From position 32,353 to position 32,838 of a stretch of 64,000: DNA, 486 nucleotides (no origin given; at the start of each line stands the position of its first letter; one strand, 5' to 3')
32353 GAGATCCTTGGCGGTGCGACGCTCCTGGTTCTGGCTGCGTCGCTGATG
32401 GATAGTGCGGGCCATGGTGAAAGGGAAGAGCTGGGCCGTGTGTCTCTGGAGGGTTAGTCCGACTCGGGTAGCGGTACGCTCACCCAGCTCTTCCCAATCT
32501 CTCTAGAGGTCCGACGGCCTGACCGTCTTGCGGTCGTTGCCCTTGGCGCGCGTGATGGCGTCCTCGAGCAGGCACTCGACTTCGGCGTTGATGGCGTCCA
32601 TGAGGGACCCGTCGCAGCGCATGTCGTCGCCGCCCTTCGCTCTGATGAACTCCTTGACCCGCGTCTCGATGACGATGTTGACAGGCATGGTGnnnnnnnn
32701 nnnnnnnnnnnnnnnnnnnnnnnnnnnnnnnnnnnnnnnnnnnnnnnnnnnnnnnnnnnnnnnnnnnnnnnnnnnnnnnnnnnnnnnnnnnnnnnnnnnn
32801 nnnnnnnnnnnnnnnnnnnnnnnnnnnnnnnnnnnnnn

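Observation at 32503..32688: Phage-encoded singlet histone (DUF1931/HBb-like histone fold)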

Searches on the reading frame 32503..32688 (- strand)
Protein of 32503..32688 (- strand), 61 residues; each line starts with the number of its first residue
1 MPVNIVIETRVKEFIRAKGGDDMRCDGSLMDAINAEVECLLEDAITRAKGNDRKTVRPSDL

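Call 3: search_protein_families(library=pfam, proteins=[window:32503-32688:-], max_evalue=10)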
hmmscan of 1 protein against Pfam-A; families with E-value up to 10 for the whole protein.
window:32503-32688:- (61 aa): 2 families
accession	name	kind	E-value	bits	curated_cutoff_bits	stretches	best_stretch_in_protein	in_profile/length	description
PF09123.17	DUF1931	-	0.022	15.4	21.8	1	28-61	20-53/138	Domain of unknown function (DUF1931)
PF20026.4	DUF6434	-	0.11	13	26.8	1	10-47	23-60/64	Domain of unknown function (DUF6434)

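Call 4: search_protein_families(library=phrogs, proteins=[window:32503-32688:-], max_evalue=1)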
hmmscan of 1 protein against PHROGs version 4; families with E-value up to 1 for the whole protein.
window:32503-32688:- (61 aa): 1 family
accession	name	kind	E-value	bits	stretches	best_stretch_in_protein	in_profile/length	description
phrog_13203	-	unknown function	0.043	14.9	1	13-56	100-143/164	-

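Call 5: search_solved_structures(query=window:32503-32688:-, max_evalue=10, show_alignments=4)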
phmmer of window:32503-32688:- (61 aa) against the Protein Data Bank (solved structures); distinct sequences matched with E-value up to 10: 5.
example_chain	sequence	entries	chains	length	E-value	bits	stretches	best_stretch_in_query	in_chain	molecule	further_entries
9qt0_A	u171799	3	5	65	6.3e-07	32.9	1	5-60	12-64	DUF1931 domain-containing protein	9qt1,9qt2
9f2c_A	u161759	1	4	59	7.8e-07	32.6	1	5-56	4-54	hypothetical protein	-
8fvx_A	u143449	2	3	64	0.017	19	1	5-60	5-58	CBFD_NFYB_HMF domain-containing protein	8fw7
8cmp_A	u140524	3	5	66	0.018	18.9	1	5-60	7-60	CBFD_NFYB_HMF domain-containing protein | Transcription factor CBF/NF-Y/archaeal histone domain-containing protein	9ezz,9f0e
2kgo_A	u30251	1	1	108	0.86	13.7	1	22-51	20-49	Uncharacterized protein ybiI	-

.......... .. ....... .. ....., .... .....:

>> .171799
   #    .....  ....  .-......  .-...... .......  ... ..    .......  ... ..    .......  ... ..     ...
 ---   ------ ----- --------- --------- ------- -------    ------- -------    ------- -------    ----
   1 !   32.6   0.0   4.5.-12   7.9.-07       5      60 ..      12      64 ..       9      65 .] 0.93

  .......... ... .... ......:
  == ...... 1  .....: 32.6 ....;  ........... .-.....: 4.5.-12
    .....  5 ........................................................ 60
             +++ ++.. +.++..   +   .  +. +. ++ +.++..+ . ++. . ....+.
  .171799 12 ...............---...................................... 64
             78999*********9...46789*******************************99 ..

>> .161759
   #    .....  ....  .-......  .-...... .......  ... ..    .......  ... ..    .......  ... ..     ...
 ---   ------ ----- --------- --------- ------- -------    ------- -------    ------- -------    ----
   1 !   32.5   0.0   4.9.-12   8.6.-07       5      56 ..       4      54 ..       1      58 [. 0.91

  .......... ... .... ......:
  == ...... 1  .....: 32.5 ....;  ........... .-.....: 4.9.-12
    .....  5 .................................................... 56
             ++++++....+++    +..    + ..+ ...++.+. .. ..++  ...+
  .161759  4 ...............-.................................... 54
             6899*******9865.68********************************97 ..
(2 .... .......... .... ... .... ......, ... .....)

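Call 7: find_homologous_proteins(query=window:32503-32688:-, max_evalue=0.01)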
Query window:32503-32688:- (61 aa): 3 proteins with E <= 0.01 among 7 candidates.
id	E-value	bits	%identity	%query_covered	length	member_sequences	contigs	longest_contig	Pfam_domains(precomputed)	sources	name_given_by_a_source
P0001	3.2e-32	126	100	100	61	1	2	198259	-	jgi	jgi:histone H3/H4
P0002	7.0e-25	103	82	100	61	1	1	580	-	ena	-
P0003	7.9e-22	94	77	93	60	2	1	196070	-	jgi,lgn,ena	-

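Call 12: find_encoding_contigs(protein=window:32503-32688:-, flank=10000, max_places=4)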
Protein window:32503-32688:- (61 aa): 3 contigs read that carry it; 2 places shown.
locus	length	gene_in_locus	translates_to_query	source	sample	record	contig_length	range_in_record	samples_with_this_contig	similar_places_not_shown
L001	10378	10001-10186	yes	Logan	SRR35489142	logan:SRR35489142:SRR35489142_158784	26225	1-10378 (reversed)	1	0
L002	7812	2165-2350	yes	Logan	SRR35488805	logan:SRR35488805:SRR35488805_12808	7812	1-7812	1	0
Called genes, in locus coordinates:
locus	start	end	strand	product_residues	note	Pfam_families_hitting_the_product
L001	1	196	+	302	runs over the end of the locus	PF03167:UDG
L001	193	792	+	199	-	-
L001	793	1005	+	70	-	-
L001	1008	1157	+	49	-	-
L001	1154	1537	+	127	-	-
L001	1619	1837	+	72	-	-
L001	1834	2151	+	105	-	-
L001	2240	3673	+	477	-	PF03796:DnaB_C, PF13481:AAA_25 (weak)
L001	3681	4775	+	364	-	PF01807:Zn_ribbon_DnaG, PF13662:Toprim_4 (weak)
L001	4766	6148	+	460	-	-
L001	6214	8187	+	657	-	PF01612:DNA_pol_A_exo1 (faint), PF00476:DNA_pol_A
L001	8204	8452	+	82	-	PF00216:Bac_DNA_binding, PF18291:HU-HIG (weak)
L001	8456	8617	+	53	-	-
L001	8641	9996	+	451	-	PF00154:RecA_N (faint)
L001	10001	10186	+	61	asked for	-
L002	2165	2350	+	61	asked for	-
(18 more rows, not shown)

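Call 13: find_encoding_contigs(protein=P0003, flank=10000, max_places=4)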
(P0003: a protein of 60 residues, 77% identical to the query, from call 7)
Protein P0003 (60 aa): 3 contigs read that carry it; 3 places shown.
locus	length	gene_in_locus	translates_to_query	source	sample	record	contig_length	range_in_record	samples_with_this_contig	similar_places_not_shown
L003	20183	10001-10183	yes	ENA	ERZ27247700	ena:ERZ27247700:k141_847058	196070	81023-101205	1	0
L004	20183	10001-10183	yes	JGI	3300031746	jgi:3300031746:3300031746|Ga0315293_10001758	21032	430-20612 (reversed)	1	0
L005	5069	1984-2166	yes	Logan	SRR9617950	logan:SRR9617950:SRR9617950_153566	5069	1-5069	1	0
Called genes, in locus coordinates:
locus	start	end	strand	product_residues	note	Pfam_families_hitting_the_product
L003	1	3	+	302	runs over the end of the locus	PF03167:UDG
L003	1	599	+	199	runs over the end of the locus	-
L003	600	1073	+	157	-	-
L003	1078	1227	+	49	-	-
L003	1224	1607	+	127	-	-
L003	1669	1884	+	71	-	-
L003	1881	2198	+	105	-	-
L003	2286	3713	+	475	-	PF03796:DnaB_C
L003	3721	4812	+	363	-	PF01807:Zn_ribbon_DnaG, PF13662:Toprim_4 (weak)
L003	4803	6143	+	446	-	-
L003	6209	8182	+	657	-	PF01612:DNA_pol_A_exo1 (weak), PF00476:DNA_pol_A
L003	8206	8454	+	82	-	PF00216:Bac_DNA_binding, PF18291:HU-HIG (weak)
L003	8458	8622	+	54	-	-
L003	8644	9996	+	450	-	PF00154:RecA_N (faint)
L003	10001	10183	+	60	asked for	-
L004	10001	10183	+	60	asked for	-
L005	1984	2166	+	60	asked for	-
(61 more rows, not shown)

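Call 18: find_homologous_proteins(query=A1, max_evalue=0.001)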
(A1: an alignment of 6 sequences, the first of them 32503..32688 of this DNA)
Query A1 (6 sequences) (61 aa, profile of the alignment): 1606 proteins with E <= 0.001 among 4055 candidates; the best 120 are listed.
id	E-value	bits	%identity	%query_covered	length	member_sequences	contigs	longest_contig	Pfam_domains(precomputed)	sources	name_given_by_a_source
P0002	4.4e-27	112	82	100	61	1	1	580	-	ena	-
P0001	4.6e-27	112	100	100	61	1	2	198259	-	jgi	jgi:histone H3/H4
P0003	3.3e-26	109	77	93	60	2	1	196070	-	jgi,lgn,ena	-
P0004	1.5e-21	94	38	87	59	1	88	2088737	-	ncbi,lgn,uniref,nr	ncbi:hypothetical protein, conserved [Thermococcus kodakarensis KOD1]|uniref:Uncharacterized protein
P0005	1.8e-21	94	33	93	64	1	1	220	PF00808.30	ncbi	-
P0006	2.3e-21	94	37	93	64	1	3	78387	-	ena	-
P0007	2.5e-21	93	38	87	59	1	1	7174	-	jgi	jgi:histone H3/H4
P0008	2.6e-21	93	38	87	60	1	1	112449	-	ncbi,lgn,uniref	ncbi:hypothetical protein [Thermococcus sp. JCM 11816]|uniref:hypothetical protein n=1 Tax=Thermococ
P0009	2.7e-21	93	38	87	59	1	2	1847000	-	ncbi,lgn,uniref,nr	ncbi:hypothetical protein [Thermococcus peptonophilus]|uniref:DUF1931 domain-containing protein n=1 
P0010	3.0e-21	93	37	93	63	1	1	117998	-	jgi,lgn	jgi:histone H3/H4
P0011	4.5e-21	93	37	93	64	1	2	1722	-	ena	-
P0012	4.5e-21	93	36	100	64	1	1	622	-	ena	-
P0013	4.6e-21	93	36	87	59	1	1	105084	-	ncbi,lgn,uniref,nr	ncbi:hypothetical protein [Thermococcus stetteri]|uniref:hypothetical protein n=1 Tax=Thermococcus s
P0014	5.1e-21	92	35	93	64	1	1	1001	-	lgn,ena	-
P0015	5.2e-21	92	-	-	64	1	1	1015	-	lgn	-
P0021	9.4e-21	92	35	93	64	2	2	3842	PF00808.30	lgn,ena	-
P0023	1.1e-20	91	35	93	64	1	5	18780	PF00808.30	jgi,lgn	jgi:histone H3/H4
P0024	1.1e-20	91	-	-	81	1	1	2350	-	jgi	jgi:histone H3/H4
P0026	1.2e-20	91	33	93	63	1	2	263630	-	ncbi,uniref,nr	ncbi:hypothetical protein CH373_10155 [Leptospira perolatii]|uniref:DUF1931 domain-containing protei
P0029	1.2e-20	91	32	93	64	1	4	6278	PF00808.30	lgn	-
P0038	1.6e-20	91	-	-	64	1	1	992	-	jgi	jgi:histone H3/H4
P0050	2.2e-20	90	33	93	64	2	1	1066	-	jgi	jgi:histone H3/H4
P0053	2.3e-20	90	33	93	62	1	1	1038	-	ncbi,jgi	jgi:histone H3/H4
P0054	2.6e-20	90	32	93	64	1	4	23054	PF00808.30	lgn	-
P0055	2.6e-20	90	31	100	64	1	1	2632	PF00808.30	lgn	-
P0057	2.6e-20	90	-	-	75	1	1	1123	-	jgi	jgi:histone H3/H4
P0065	3.5e-20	90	32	93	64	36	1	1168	-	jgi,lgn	jgi:histone H3/H4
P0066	3.5e-20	90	33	93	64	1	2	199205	-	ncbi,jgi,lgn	ncbi:MAG: hypothetical protein RJB66_2330 [Pseudomonadota bacterium]|jgi:histone H3/H4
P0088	6.0e-20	89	32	93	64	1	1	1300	-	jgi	jgi:histone H3/H4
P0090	6.3e-20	89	-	-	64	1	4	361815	-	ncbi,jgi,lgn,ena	jgi:histone H3/H4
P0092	6.5e-20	89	35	93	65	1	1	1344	-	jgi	jgi:histone H3/H4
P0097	6.7e-20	89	32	93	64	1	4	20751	-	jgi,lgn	jgi:histone H3/H4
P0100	6.8e-20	89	32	93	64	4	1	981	PF00808.30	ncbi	-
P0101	6.8e-20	89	33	95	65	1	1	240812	-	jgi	jgi:histone H3/H4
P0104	7.0e-20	89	-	-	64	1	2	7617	-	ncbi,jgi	ncbi:MAG: histone-like protein [Pseudobdellovibrionaceae bacterium]|jgi:histone H3/H4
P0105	7.5e-20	89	33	93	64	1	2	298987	-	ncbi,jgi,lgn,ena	jgi:histone H3/H4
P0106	7.5e-20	89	33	93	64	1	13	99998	-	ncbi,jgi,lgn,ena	jgi:histone H3/H4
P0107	7.5e-20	89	33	93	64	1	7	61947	-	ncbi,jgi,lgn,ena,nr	ncbi:MAG: hypothetical protein K0R29_432 [Pseudobdellovibrio sp.]|jgi:histone H3/H4|nr:hypothetical 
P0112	8.3e-20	89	33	93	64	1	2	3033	-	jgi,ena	jgi:histone H3/H4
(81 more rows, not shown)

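Call 23: find_related_loci(query=A2, collection=viral_contigs, flank=10000)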
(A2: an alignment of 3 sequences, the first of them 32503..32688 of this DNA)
Query A2 (61 aa) in viral_contigs; peptide patterns used: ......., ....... (x = any residue, [..] = any of these).
35 stretches matched a pattern; 1 encode a relative of the query (tblastn E <= 1e-3); 1 distinct loci.
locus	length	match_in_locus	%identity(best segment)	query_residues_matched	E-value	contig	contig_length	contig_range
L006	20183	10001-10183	75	1-61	3e-29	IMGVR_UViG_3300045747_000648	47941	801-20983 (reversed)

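Call 24: find_related_loci(query=A3, collection=viral_contigs, flank=8000)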
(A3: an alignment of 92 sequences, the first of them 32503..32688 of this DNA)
Query A3 (61 aa) in viral_contigs; peptide patterns used: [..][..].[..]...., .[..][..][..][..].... (x = any residue, [..] = any of these).
95 stretches matched a pattern; 8 encode a relative of the query (tblastn E <= 1e-3); 8 distinct loci.
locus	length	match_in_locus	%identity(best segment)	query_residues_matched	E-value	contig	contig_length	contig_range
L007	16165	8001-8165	46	5-61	5e-11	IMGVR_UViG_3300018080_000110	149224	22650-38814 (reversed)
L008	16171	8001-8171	35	5-61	9e-10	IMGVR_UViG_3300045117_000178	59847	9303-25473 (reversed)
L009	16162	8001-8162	35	5-61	3e-7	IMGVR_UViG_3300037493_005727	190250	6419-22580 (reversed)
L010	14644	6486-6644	34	5-60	3e-7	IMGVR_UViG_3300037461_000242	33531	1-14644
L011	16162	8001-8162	33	5-61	6e-7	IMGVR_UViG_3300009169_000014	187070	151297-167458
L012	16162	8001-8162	32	5-61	3e-6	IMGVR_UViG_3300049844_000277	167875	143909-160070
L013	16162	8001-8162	35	5-61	1e-5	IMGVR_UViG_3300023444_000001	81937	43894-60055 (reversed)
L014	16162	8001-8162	30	5-61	1e-5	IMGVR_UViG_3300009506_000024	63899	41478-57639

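Call 30: predict_structure(alignment_id=A3)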
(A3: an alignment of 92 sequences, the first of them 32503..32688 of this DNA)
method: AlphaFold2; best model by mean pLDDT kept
length: 61 residues; sequences in the alignment: 92
mean_pLDDT: 92.1   pTM: 0.69
mean pLDDT of the five models: 92.1, 90.3, 87.3, 84.5, 82.9
residues with pLDDT >= 90: 48; 70-90: 11; 50-70: 2; < 50: 0
segments of 3 or more residues with pLDDT < 50: none
pLDDT, mean of each block of 10 residues (from residue 1): 80 93 90 95 98 97 94
secondary structure, 60 per line:
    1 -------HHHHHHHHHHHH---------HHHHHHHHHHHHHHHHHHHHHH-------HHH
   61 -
elements in order: H8-19 H29-50

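Call 31: search_protein_representatives(alignment_id=A2)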
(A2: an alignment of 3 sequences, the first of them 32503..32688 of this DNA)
Query: 3 sequences, 61 profile positions. Proteins with E-value up to 0.001 (for the whole library): 381; up to 1e-10: 12; up to 1e-30: 0. The best 150 are listed.
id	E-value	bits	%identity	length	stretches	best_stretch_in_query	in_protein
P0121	4.2e-19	84.5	-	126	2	5-61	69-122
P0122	4.5e-19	84.4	-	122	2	5-61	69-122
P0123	2.1e-16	75.9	-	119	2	4-60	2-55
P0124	9.7e-16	73.8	-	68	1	4-61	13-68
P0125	1.5e-15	73.1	-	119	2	4-61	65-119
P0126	6.6e-15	71.1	-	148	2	5-60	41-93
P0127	3.6e-14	68.7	-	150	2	5-60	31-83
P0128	4.4e-13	65.3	-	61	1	1-60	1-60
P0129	1.6e-11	60.2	-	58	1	1-61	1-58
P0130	1.7e-11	60.1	-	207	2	5-61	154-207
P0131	6.8e-11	58.2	-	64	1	4-61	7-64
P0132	9.7e-11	57.7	-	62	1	1-60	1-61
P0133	1.2e-10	57.5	-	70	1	5-61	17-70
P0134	1.2e-10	57.5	-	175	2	9-61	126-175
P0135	1.5e-10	57.2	-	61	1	1-61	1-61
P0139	3.6e-10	55.9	-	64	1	4-61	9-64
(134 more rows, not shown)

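Call 36: fold_search(model_id=the predicted structure, library=pdb)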
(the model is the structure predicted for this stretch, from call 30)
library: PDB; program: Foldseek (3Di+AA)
matches with E <= 10: 1184; with E <= 0.001: 2
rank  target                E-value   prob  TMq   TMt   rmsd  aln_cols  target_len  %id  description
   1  9f2c_A                4.2e-04  1.00  0.88  0.93   0.9        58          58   34  Archaeal histone protein HTkC from Thermococcus kodakarensis (released 2024-10-02)
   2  9qt0_A                5.2e-04  1.00  0.85  0.92   1.1        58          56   33  DNA-binding bacterial histone HLp from Leptospira perolatii (released 2025-12-24)
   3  9qt1_A                1.4e-03  1.00  0.85  0.90   0.9        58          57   33  Bacterial histone HLp from Leptospira perolatii bound to DNA (released 2025-12-24)
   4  9f2c_B                2.7e-03  1.00  0.86  0.91   1.0        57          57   35  Archaeal histone protein HTkC from Thermococcus kodakarensis (released 2024-10-02)
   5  9ezz_B                4.3e-03  1.00  0.87  0.86   1.3        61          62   30  Bacterial histone protein HBb from Bdellovibrio bacteriovorus bound to DNA (released 2024-06-26)
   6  9ezz_A                8.0e-03  1.00  0.85  0.85   1.1        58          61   29  Bacterial histone protein HBb from Bdellovibrio bacteriovorus bound to DNA (released 2024-06-26)
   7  8fvx                  9.1e-03  1.00  0.83  0.81   1.2        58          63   29  Histone from Bdellovibrio bacteriovorus (released 2023-08-30)
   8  9f0e_A                1.2e-02  1.00  0.83  0.86   1.2        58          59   29  Bacterial histone protein HBb from Bdellovibrio bacteriovorus bound to DNA (released 2024-06-26)
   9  8cmp                  2.7e-02  1.00  0.82  0.86   1.2        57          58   30  DNA-binding bacterial histone protein HBB from Bdellovibrio bacteriovorus (released 2024-03-06)
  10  8tof_a                3.6e-02  1.00  0.70  0.46   3.1        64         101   25  Rpd3S bound to an H3K36Cme3 modified nucleosome (released 2024-01-17)
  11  4eo5_C                3.8e-02  1.00  0.60  0.48   2.8        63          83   19  Yeast Asf1 bound to H3/H4G94P mutant (released 2012-06-13)
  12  7x57_B                4.1e-02  0.99  0.56  0.49   2.8        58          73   21  Cryo-EM structure of human subnucleosome (closed form) (released 2022-11-16)
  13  7nky_a                4.7e-02  1.00  0.69  0.51   2.8        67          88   24  RNA Polymerase II-Spt4/5-nucleosome-FACT structure (released 2021-07-07)
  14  3nqj_B                4.7e-02  0.99  0.56  0.51   2.9        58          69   21  Crystal structure of (CENP-A/H4)2 heterotetramer (released 2010-08-25)
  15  2hue_C                5.8e-02  0.99  0.61  0.50   2.7        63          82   19  Structure of the H3-H4 chaperone Asf1 bound to histones H3 and H4 (released 2006-11-21)
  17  2yfv_B                6.2e-02  0.99  0.59  0.52   2.9        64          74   19  The heterotrimeric complex of Kluyveromyces lactis Scm3, Cse4 and H4 (released 2011-05-25)
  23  5bnv_B                6.6e-02  0.99  0.56  0.46   2.9        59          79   20  Crystal structure of Human MCM2 HBD chaperoning a histone H3-H4 tetramer (released 2015-06-17)
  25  3nqu_B                7.1e-02  0.99  0.55  0.52   2.9        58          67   21  Crystal structure of partially trypsinized (CENP-A/H4)2 heterotetramer (released 2010-08-25)
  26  5bs7_D                7.1e-02  0.99  0.57  0.53   3.0        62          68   19  Structure of histone H3/H4 in complex with Spt2 (released 2015-07-08)
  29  4h9s_C                8.7e-02  0.99  0.63  0.54   2.6        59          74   22  Complex structure 6 of DAXX/H3.3(sub7)/H4 (released 2012-10-17)
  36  8ghm_N                8.7e-02  0.98  0.55  0.46   3.0        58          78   21  Hir1 WD40 domains and Asf1/H3/H4 (released 2024-07-10)
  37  7ciz_F                8.7e-02  0.98  0.55  0.46   3.0        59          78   20  Crystal structure of DNAJC9 HBD helix2 in complex with H3.3-H4 dimer and MCM2 HBD (released 2021-04-14)
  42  6xwt_B                9.3e-02  0.99  0.65  0.57   2.8        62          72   21  drosophila melanogaster CENP-A/H4 bound to N-terminal CAL1 fragment (released 2020-04-01)
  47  2yfw_H                1.0e-01  0.96  0.52  0.43   2.9        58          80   24  Heterotetramer structure of Kluyveromyces lactis Cse4,H4 (released 2011-05-25)
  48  8g8g_A                1.1e-01  0.99  0.71  0.43   2.6        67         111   24  Interaction of H3 tail in LIN28B nucleosome with Oct4 (released 2023-03-22)
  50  6xwt_D                1.1e-01  0.98  0.56  0.51   2.8        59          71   20  drosophila melanogaster CENP-A/H4 bound to N-terminal CAL1 fragment (released 2020-04-01)
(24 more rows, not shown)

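Call 40: search_dna_similar(query=window:32506-32688:-, collection=phages, mode=protein, max_evalue=1, max_rows=30)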
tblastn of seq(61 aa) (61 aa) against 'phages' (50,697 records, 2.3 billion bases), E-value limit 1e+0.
No match.

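Call 42: search_dna_similar(query=P0124, collection=phages, mode=protein, max_evalue=1, max_rows=20)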
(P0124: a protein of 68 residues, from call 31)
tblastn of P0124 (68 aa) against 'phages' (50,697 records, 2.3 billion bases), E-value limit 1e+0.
No match.

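Call 43: search_dna_similar(query=P0026, collection=phages, mode=protein, max_evalue=1, max_rows=20)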
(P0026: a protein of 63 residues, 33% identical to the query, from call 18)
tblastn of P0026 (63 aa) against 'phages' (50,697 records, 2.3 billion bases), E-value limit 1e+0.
No match.
